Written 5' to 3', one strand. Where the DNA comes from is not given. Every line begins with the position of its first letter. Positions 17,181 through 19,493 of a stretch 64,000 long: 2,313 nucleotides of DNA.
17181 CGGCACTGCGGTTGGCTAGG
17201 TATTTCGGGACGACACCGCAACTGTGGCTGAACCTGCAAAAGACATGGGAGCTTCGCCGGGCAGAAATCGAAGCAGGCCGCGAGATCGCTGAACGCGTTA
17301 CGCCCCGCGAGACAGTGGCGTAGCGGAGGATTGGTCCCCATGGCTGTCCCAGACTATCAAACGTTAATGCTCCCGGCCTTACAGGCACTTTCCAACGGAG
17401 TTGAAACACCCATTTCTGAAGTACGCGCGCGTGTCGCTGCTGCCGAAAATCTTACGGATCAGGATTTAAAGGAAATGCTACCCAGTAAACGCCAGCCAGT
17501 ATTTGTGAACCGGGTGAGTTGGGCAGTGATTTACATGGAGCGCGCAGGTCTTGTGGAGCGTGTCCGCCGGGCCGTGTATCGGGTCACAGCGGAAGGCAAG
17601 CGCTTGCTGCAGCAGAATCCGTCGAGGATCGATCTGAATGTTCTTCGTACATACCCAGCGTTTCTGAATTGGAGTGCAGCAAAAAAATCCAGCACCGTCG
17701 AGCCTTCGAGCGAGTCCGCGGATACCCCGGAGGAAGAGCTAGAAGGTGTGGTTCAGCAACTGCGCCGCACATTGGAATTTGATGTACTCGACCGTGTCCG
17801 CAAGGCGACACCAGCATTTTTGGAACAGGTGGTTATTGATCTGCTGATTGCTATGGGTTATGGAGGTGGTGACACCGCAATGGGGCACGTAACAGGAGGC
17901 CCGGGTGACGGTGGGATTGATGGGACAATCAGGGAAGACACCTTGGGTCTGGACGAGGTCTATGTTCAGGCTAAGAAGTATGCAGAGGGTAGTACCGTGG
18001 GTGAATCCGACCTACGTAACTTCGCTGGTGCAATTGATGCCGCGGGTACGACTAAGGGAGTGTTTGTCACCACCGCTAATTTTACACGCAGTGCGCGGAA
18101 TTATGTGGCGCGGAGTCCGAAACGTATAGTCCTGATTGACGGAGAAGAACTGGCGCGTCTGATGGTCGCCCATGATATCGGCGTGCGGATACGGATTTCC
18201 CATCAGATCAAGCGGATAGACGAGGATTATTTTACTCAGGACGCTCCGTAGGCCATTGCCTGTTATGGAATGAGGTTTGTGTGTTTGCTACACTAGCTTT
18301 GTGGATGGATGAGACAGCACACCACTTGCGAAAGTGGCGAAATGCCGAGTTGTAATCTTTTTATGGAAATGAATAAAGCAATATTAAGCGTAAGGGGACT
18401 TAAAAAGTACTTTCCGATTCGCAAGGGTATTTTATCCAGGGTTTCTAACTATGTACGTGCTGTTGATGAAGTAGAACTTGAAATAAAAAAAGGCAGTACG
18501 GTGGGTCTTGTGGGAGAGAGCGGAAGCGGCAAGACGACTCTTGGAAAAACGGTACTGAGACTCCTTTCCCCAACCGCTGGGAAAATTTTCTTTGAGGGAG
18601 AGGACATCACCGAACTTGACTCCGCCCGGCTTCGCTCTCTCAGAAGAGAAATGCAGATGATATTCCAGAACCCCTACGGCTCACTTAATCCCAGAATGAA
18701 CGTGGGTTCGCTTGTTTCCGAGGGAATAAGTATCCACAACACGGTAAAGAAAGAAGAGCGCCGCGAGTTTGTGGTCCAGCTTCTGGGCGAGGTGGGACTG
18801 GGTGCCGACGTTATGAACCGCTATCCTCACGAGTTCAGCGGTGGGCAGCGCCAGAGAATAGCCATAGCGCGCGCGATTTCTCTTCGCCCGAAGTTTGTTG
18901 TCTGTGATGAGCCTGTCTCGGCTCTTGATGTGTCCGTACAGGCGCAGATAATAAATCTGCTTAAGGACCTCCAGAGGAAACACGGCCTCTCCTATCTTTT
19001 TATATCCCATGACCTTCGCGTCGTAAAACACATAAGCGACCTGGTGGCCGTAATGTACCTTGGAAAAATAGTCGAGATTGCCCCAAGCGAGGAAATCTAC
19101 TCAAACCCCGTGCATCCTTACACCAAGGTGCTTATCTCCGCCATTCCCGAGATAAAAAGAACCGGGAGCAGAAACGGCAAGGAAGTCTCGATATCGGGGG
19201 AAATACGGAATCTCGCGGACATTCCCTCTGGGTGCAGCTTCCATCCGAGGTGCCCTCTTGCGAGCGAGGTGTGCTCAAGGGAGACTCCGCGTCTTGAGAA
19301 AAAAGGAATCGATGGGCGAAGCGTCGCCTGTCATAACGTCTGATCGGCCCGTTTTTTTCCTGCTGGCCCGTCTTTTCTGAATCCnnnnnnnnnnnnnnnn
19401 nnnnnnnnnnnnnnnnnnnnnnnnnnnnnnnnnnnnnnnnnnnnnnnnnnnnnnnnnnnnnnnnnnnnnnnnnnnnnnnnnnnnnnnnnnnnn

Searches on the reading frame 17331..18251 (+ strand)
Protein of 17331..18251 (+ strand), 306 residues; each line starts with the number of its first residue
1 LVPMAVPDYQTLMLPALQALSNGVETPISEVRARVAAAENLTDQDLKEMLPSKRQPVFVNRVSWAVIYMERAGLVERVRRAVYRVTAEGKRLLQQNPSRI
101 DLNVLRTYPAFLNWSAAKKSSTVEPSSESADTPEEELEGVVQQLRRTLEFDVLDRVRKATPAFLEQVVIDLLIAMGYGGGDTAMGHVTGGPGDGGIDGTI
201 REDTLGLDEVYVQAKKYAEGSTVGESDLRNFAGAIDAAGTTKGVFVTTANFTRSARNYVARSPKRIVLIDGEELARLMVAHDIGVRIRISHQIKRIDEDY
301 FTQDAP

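Call 40: search_protein_families(library=pfam, proteins=[window:17331-18251:+], max_evalue=0.00001)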
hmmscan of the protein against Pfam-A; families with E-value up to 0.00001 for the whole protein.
window:17331-18251:+ (306 aa): 3 families
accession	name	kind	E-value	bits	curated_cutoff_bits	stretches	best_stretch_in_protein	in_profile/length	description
PF04471.18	Mrr_cat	-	2.4e-31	108.6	21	1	157-278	2-115/115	Restriction endonuclease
PF14338.12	Mrr_N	-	3.9e-27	94.7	29.5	1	9-94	1-86/87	Mrr N-terminal domain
PF22722.2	NA-iREase1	-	4.7e-09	36.6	27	1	187-275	18-105/106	NACHT-associated inactive Restriction Endonuclease 1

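Call 70: search_protein_families(library=padloc, proteins=[window:17331-18251:+], max_evalue=1e-10)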
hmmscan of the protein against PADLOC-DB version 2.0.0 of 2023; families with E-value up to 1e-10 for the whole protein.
window:17331-18251:+ (306 aa): 4 families
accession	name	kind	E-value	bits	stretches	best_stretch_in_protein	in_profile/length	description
PDLC03657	mREase_IV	-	3.8e-74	247.9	1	4-302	1-315/317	Type IV methyl-directed restriction enzyme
PDLC04806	PDC-S02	-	1e-19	69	1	147-281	173-303/324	-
PDLC04796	PDC-S02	-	4.8e-18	63.3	1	127-304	211-382/390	-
PDLC04819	PDC-S02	-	8e-18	62.7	1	128-281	164-309/334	-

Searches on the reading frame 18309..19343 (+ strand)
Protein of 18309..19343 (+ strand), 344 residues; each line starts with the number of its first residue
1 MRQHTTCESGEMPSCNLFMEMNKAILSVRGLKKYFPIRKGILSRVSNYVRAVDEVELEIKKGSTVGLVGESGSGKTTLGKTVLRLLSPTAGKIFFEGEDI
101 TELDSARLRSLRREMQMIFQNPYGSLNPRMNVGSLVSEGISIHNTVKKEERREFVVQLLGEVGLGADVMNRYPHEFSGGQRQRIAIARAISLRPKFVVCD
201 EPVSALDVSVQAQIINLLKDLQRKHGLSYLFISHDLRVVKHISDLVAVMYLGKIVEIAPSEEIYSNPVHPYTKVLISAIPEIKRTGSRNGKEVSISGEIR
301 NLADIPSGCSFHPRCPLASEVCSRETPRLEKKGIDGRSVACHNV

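Call 40: search_protein_families(library=pfam, proteins=[window:18309-19343:+], max_evalue=0.00001)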
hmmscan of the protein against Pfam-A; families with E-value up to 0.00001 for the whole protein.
window:18309-19343:+ (344 aa): 4 families
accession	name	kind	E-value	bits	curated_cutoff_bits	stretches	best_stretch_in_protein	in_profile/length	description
PF00005.33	ABC_tran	-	4.7e-33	115.1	25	1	53-203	2-136/137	ABC transporter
PF08352.17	oligo_HPY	-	2.1e-18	66.9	27.1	1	255-322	1-65/65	Oligopeptide/dipeptide transporter, C-terminal region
PF02463.25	SMC_N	-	1.3e-06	28.5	40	1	53-250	16-213/220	RecF/RecN/SMC N terminal domain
PF13304.12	AAA_21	-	4.3e-06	27.4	27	0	171-238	233-302/304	AAA domain, putative AbiEii toxin, Type IV TA system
